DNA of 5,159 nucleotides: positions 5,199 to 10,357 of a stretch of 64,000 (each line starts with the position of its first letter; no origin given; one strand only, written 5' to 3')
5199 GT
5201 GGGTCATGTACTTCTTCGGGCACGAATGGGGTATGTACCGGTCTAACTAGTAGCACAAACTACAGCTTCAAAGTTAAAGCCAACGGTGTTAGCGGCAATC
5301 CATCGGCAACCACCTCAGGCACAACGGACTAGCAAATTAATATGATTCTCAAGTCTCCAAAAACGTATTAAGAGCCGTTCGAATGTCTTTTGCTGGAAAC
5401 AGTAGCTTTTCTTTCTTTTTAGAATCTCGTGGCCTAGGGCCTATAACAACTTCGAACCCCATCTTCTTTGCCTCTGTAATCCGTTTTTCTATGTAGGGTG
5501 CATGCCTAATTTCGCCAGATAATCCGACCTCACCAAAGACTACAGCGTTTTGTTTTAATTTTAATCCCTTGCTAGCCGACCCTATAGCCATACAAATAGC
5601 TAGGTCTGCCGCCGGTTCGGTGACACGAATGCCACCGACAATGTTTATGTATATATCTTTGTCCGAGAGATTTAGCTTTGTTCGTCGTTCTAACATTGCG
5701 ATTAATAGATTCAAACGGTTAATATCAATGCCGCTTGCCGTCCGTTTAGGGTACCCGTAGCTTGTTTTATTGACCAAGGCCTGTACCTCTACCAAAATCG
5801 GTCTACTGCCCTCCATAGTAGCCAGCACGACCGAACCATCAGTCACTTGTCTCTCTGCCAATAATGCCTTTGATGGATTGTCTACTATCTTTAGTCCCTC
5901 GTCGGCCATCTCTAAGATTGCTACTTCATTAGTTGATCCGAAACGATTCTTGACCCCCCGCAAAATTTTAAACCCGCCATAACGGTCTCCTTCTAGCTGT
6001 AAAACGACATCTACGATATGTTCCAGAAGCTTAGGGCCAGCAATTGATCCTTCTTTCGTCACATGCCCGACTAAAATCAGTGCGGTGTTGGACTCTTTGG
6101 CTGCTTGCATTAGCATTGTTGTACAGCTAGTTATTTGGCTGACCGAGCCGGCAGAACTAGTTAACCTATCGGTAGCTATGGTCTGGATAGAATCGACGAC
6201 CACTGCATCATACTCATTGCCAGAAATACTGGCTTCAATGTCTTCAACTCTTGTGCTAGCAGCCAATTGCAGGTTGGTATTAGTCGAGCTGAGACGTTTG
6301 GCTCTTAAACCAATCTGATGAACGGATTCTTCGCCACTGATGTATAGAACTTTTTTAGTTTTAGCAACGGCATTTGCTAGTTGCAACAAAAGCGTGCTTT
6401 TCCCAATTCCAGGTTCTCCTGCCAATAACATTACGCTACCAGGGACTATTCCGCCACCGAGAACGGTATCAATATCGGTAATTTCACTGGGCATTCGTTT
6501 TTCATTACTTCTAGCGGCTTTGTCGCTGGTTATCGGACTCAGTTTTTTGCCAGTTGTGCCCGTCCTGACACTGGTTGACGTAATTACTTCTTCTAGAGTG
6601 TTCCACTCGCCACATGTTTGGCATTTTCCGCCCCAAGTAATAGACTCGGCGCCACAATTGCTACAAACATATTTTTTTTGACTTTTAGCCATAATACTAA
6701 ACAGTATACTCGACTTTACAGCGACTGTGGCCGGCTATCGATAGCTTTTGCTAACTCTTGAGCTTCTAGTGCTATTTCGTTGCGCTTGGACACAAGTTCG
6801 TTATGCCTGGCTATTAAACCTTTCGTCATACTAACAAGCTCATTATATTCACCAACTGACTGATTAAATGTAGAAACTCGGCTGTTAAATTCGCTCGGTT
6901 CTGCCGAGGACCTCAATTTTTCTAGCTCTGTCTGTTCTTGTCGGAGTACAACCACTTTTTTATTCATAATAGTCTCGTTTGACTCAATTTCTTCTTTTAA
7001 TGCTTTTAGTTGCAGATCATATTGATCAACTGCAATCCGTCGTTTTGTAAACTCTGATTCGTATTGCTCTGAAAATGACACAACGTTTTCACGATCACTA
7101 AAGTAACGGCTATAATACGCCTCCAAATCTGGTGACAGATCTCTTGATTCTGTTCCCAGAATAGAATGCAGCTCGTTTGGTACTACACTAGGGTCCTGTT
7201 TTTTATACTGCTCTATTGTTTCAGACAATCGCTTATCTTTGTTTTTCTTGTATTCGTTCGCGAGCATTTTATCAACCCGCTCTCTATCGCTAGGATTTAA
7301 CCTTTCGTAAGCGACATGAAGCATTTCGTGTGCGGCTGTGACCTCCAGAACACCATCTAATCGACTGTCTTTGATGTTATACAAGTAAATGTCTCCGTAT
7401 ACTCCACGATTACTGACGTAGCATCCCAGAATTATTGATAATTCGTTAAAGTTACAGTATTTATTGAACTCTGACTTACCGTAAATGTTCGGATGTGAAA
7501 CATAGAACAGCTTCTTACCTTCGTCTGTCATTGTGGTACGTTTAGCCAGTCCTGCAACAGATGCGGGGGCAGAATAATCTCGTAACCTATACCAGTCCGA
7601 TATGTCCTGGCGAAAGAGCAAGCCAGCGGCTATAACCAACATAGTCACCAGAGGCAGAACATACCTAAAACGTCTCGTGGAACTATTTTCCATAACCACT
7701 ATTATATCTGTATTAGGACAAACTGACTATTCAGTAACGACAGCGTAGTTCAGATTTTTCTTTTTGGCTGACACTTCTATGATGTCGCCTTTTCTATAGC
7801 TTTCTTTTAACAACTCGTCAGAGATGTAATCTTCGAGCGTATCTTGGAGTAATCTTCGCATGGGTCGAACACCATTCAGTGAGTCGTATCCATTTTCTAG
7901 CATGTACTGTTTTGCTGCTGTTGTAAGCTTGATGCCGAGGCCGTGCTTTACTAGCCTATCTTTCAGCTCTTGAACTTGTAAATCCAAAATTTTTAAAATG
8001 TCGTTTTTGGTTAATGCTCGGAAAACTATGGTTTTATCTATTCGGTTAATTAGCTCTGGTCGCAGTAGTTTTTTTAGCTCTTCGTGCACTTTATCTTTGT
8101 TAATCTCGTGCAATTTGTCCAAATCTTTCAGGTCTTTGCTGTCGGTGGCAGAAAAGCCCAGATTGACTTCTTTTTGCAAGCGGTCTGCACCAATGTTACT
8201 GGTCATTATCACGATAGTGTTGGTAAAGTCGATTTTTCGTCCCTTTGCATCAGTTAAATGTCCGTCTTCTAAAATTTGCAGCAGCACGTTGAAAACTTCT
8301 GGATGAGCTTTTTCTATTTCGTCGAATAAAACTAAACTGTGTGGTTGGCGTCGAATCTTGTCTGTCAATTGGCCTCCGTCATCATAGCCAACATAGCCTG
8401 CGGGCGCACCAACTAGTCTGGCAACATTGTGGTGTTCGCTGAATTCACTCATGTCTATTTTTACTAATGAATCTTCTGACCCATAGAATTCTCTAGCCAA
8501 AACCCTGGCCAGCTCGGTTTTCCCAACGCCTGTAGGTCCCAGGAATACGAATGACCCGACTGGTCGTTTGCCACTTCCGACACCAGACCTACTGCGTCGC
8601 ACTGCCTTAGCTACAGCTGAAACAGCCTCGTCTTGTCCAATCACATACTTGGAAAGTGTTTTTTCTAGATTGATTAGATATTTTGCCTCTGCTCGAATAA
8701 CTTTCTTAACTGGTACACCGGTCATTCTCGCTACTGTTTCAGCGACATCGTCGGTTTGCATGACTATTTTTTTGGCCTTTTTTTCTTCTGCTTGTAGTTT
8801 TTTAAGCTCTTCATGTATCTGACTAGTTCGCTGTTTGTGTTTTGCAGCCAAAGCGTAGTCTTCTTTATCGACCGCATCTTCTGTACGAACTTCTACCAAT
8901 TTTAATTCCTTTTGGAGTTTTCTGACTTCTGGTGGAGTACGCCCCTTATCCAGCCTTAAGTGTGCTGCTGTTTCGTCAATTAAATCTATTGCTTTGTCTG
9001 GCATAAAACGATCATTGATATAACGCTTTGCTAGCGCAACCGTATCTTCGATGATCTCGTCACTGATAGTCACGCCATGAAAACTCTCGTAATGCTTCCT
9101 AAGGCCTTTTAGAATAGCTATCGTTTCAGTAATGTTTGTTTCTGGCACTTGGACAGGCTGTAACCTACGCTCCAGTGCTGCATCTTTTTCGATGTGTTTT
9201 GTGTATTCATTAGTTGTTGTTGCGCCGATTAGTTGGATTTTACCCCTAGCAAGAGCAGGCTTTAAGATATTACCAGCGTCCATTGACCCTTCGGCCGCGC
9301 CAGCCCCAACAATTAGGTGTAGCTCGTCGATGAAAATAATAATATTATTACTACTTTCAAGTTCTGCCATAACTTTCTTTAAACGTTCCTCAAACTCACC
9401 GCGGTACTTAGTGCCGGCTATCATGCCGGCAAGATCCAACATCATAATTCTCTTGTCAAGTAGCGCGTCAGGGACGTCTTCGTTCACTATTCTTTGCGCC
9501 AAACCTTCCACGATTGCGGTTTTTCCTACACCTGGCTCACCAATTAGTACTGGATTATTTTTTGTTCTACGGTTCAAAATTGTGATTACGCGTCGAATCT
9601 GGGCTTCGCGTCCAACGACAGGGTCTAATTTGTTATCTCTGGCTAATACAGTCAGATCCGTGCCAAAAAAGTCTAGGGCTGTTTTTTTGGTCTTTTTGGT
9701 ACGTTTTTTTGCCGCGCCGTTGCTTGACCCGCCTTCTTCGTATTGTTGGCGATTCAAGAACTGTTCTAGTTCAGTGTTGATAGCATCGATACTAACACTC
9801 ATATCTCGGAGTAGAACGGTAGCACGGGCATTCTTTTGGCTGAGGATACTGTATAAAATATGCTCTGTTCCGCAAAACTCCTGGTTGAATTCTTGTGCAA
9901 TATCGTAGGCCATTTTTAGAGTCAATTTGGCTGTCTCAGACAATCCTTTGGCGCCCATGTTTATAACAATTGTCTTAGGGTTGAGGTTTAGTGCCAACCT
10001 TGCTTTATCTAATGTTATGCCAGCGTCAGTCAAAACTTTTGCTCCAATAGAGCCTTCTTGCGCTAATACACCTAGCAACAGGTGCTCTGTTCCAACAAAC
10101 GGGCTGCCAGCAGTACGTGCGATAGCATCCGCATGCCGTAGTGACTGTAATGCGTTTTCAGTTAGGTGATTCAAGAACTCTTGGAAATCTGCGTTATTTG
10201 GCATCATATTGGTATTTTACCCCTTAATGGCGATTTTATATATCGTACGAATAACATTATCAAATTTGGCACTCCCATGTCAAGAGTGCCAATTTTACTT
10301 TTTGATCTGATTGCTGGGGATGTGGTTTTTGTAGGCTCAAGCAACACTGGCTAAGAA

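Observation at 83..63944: A -10 hexamer sits 6-10 nt before the start codon at 15 or more genes, implying widespread leaderless mRNAs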

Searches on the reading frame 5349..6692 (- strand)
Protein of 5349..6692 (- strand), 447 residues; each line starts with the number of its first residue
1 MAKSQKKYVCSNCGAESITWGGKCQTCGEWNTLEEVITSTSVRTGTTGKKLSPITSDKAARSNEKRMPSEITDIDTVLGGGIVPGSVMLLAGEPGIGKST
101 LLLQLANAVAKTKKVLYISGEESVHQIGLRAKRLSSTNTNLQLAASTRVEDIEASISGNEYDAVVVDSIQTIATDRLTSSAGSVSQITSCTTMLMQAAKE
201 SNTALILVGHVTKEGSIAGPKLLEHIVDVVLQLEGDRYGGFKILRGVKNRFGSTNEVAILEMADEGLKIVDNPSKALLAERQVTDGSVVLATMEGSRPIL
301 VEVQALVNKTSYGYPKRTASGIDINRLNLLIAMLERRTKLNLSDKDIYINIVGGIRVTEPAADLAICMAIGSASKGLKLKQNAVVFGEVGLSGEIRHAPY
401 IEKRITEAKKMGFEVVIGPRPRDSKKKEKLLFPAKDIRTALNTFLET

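Call 9: find_related_loci(query=window:5349-6692:-, collection=genome_contigs, flank=10000)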
Query window:5349-6692:- (447 aa) in genome_contigs; peptide patterns used: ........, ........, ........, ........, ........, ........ (x = any residue, [..] = any of these).
304 stretches matched a pattern; 112 encode a relative of the query (tblastn E <= 1e-3); the best 80 are kept; 80 distinct loci.
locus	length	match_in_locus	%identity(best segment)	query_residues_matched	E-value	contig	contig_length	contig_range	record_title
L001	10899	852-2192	97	1-447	0e+0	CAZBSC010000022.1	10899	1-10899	MAG TPA_asm: uncultured Candidatus Saccharibacteria bacterium isolate binchicken_co245_213 genome assembly, contig: NODE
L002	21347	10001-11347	78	1-447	0e+0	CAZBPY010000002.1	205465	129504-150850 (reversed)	MAG TPA_asm: uncultured Candidatus Saccharibacteria bacterium isolate binchicken_co350_76 genome assembly, contig: NODE_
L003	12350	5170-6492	68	8-445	0e+0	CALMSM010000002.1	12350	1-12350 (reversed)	MAG TPA_asm: uncultured Candidatus Saccharibacteria bacterium isolate SRR6158316_bin.85_CONCOCT_v1.1_MAG genome assembly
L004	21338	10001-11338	68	1-446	0e+0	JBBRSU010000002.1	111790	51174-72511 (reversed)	MAG: Candidatus Saccharimonadales bacterium isolate La2_metabat2.139 La2_metabat2.139_K_1025123L111790_cov_14.5289, whol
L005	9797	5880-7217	65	3-446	0e+0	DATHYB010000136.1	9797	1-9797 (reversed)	MAG TPA_asm: Candidatus Limnocylindrales bacterium isolate SMAG_U16200 k141_19672, whole genome shotgun sequence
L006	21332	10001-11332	66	3-446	0e+0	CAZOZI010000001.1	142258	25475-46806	MAG TPA_asm: uncultured Candidatus Saccharibacteria bacterium isolate SRP200132_co1_79 genome assembly, contig: NODE_102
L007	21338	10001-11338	67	1-446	0e+0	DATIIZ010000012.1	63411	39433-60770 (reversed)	MAG TPA_asm: Candidatus Babeliales bacterium isolate SMAG_U15678 k141_172061, whole genome shotgun sequence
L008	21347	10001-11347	66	1-446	0e+0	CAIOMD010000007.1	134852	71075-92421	uncultured Candidatus Saccharibacteria bacterium isolate AM-lipid-02-D3_bin-0353 genome assembly, contig: bin-0353:07/13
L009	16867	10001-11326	66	3-446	0e+0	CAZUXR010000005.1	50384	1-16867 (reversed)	MAG TPA_asm: uncultured Candidatus Saccharibacteria bacterium isolate SRP200132_co1_356 genome assembly, contig: NODE_10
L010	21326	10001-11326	65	3-445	0e+0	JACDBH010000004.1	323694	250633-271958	MAG: Candidatus Saccharibacteria bacterium isolate MGR_bin277 SD2897-2912_k127_4239685, whole genome shotgun sequence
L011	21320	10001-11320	65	7-446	0e+0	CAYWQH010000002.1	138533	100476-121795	MAG TPA_asm: uncultured Candidatus Saccharibacteria bacterium isolate SRP200132_co1_766 genome assembly, contig: NODE_10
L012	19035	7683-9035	65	1-446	0e+0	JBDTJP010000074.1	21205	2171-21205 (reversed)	MAG: Candidatus Saccharimonadales bacterium isolate cluster2_bin.56 k127_4407678, whole genome shotgun sequence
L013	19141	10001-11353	64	1-447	0e+0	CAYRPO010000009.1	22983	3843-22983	MAG TPA_asm: uncultured Candidatus Saccharibacteria bacterium isolate SRP342105_co2_194 genome assembly, contig: NODE_22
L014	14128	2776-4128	66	1-446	0e+0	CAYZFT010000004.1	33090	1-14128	MAG TPA_asm: uncultured Candidatus Saccharibacteria bacterium isolate SRP342105_co1_26 genome assembly, contig: NODE_168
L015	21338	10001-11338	63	1-446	0e+0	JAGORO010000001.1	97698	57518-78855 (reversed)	Candidatus Saccharibacteria bacterium isolate Gw_Eff_bin_276 Gw_Eff_275_length_97698_cov_6.082156, whole genome shotgun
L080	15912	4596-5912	45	1-420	6e-119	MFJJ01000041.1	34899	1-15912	MAG: Candidatus Gottesmanbacteria bacterium RIFCSPHIGHO2_01_FULL_46_14 rifcsphigho2_01_scaffold_3852, whole genome shotg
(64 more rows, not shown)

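Call 39: find_related_loci(query=L080:4599-5909:+, collection=metagenome_contigs, flank=10000)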
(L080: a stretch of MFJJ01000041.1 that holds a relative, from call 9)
Query L080:4599-5909:+ (437 aa) in metagenome_contigs; peptide patterns used: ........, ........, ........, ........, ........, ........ (x = any residue, [..] = any of these).
334 stretches matched a pattern; 157 encode a relative of the query (tblastn E <= 1e-3); the best 80 are kept; 80 distinct loci.
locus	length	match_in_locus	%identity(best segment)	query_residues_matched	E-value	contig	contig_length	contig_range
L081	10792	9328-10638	100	1-437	0e+0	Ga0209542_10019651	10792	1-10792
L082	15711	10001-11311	88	1-437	0e+0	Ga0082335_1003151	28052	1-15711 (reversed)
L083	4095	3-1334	82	1-437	0e+0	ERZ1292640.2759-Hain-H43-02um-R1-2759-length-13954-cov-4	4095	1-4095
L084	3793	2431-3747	82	1-437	0e+0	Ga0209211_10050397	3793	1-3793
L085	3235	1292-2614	80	1-437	0e+0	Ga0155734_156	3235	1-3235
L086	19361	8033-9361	80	1-437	0e+0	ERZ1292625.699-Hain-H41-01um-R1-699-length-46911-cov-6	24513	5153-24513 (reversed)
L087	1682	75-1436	79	1-437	0e+0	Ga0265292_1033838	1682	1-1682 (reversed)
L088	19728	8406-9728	78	1-437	0e+0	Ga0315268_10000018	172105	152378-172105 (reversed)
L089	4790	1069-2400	80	1-437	0e+0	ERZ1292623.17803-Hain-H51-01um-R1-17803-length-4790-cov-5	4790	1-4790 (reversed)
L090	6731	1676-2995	80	1-437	0e+0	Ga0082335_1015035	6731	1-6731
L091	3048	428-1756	78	1-437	0e+0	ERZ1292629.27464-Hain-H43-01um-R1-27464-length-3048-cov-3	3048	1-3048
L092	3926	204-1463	79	1-437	0e+0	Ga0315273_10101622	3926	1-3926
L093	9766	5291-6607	77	1-437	0e+0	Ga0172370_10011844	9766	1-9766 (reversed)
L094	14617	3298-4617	78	1-437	0e+0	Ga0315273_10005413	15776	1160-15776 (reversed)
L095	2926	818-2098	79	1-437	0e+0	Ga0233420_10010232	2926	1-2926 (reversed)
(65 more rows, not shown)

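Call 53: find_encoding_contigs(protein=window:5349-6692:-, flank=10000, max_places=3)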
Protein window:5349-6692:- (447 aa): no gene with exactly this product is on record in the collection.

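Call 55: search_protein_families(library=pfam, proteins=[window:5349-6692:-], max_evalue=0.00001)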
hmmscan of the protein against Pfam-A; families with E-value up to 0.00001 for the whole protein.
window:5349-6692:- (447 aa): 8 families
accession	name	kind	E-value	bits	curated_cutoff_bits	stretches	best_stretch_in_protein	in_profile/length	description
PF13481.12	AAA_25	-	1.5e-15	57.8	27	1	66-215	14-194/195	AAA domain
PF06745.19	ATPase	-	9.7e-15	55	26.6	1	68-157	2-93/231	KaiC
PF18073.7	Zn_ribbon_LapB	-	1.7e-10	40.9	25.7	1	8-35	1-28/28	Rubredoxin metal binding domain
PF03796.21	DnaB_C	-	2.8e-10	40.5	27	1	68-140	3-73/255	DnaB-like helicase C terminal domain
PF13541.12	ChlI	-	1.6e-09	38.1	27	1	338-419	36-118/121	Subunit ChlI of Mg-chelatase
PF13479.12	AAA_24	-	8.5e-08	32.7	27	1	87-172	4-76/195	AAA domain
PF07088.17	GvpD_P-loop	-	4.5e-06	27.1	24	0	84-121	9-46/189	GvpD gas vesicle protein, P-loop domain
PF13191.12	AAA_16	-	4.8e-06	27.6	32.6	1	86-206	25-137/167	AAA ATPase domain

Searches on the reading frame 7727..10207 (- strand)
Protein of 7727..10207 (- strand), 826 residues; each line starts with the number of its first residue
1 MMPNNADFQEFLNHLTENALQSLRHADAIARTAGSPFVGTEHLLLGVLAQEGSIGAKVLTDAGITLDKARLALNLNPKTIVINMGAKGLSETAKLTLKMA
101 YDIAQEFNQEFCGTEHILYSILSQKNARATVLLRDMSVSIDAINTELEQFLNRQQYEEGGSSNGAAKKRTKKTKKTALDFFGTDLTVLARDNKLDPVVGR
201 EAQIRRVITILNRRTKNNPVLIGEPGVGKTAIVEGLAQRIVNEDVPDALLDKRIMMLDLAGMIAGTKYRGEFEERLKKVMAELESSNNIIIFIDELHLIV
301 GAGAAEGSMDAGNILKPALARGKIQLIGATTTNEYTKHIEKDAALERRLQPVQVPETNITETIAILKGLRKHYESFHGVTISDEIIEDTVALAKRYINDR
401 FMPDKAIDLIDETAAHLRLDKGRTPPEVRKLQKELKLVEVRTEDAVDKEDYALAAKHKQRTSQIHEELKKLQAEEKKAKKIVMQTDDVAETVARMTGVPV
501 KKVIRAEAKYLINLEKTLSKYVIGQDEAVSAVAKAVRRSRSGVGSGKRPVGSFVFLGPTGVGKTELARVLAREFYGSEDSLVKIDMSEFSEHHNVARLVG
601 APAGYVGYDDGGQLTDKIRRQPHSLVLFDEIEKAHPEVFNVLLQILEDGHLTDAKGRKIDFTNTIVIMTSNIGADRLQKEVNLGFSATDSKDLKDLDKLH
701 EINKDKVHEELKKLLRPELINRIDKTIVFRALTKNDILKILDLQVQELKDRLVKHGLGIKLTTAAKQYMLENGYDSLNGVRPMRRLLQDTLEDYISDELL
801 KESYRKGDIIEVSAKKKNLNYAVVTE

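Call 32: search_protein_families(library=pfam, proteins=[window:7727-10207:-], max_evalue=0.01)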
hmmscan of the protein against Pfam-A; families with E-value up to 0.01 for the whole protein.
window:7727-10207:- (826 aa): 33 families (the best 25 are shown)
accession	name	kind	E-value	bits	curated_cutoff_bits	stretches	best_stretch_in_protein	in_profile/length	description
PF07724.20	AAA_2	-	2.7e-62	210.1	27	1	548-725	1-165/166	AAA domain (Cdc48 subfamily)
PF17871.7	AAA_lid_9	-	7.1e-31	106.6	22.8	1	360-458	3-101/104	AAA lid domain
PF02861.25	Clp_N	-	9e-25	87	20.7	2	26-74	1-49/53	Clp amino terminal domain, pathogenicity island component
PF00004.35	AAA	-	1.9e-24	87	21.2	2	220-340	2-115/131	ATPase family associated with various cellular activities (AAA)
PF10431.15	ClpB_D2-small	-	3.9e-19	68.9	21.9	1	732-812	1-81/81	C-terminal, D2-small domain, of ClpB protein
PF07728.20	AAA_5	-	5.9e-18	65.7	22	2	553-676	2-126/139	AAA domain (dynein-related subfamily)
PF13401.12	AAA_22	-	6.6e-12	46.3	27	2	552-648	7-110/130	AAA domain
PF13191.12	AAA_16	-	2.6e-11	44.7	32.6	1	197-243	2-51/167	AAA ATPase domain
PF00158.32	Sigma54_activat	-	1.5e-09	38.2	20.2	1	553-672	25-143/168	Sigma-54 interaction domain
PF20720.3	nSTAND3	-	1.3e-08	35.1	27.2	0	554-592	21-60/155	Novel STAND NTPase 3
PF01695.23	IstB_IS21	-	1.2e-06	28.7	24.1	0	203-244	79-120/238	IstB-like ATP binding protein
PF13173.12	AAA_14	-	1.4e-06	28.7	27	0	554-649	6-88/129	AAA domain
PF05621.17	TniB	-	2.4e-06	27.5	22.4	1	239-356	71-186/189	Bacterial TniB protein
PF13238.12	AAA_18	-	5e-06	27.4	29.4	0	221-288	3-68/128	AAA domain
PF05496.18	RuvB_N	-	1.5e-05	25.3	27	0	523-574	10-57/159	Holliday junction DNA helicase RuvB P-loop domain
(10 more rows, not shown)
